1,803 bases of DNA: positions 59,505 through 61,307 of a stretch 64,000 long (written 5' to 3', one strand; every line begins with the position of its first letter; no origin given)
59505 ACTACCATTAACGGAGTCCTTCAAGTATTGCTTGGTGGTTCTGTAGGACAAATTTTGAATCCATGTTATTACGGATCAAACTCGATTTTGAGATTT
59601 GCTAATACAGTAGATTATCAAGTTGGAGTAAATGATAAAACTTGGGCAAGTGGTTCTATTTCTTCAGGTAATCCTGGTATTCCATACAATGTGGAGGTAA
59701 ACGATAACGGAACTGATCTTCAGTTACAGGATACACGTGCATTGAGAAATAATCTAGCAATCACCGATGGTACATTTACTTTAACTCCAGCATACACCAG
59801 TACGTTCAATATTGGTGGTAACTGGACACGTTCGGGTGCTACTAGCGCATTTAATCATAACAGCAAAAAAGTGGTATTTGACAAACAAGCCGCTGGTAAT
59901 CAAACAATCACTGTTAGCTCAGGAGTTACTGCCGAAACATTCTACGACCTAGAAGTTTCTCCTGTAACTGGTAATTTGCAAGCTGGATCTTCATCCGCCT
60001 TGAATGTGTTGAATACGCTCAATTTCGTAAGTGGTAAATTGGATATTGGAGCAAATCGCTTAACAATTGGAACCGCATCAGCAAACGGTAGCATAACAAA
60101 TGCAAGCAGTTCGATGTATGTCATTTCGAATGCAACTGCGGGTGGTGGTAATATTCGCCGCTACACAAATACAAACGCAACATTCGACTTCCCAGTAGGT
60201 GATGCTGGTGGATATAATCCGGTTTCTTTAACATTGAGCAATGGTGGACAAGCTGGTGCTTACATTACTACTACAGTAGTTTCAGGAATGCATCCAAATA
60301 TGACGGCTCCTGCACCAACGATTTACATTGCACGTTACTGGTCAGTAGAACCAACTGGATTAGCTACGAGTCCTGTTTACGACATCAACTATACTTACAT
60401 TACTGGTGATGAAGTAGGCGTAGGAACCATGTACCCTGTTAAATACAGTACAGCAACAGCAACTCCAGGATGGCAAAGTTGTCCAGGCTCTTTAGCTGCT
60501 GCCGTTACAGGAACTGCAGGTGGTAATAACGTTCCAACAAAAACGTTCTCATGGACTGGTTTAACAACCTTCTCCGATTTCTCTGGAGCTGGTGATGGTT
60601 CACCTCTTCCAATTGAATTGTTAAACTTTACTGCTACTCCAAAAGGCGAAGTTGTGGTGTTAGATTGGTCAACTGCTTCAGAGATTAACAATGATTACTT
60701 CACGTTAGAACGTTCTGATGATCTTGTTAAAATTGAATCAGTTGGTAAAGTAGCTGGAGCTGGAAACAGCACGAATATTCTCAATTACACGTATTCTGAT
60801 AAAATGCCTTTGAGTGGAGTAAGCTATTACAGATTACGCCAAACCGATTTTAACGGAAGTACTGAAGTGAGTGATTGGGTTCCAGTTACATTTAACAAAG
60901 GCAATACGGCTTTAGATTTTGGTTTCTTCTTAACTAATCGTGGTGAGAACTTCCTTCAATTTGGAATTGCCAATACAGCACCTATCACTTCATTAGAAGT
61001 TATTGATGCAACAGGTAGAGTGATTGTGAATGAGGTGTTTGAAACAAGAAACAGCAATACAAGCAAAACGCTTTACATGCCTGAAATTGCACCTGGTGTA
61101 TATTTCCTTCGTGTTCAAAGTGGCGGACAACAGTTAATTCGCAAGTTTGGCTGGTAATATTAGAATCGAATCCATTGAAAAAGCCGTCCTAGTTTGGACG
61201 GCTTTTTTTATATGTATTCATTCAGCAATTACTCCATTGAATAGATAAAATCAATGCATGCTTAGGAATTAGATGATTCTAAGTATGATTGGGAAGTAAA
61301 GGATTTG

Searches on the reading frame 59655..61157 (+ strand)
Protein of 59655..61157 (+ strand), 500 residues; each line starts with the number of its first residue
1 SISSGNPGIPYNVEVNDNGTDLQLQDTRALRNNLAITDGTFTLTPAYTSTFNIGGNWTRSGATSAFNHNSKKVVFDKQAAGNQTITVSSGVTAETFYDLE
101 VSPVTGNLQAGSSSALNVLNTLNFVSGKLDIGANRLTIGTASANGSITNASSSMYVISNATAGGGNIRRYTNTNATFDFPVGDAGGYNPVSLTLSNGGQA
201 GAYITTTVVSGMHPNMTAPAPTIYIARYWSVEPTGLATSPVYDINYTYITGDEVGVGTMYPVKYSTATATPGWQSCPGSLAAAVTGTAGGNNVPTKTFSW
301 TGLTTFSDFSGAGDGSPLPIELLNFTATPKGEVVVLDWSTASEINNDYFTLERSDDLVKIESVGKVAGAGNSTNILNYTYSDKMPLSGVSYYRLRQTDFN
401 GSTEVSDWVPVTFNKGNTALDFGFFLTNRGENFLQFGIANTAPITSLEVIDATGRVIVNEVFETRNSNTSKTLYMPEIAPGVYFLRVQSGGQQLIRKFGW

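Call 40: search_protein_families(library=pfam, proteins=[window:59655-61157:+], max_evalue=0.001)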
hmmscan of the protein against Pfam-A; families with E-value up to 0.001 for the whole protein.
window:59655-61157:+ (500 aa): 1 family
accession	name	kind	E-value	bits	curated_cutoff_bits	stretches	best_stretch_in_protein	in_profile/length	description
PF18962.6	Por_Secre_tail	-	1.1e-06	29.2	27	1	445-498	22-73/75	Secretion system C-terminal sorting domain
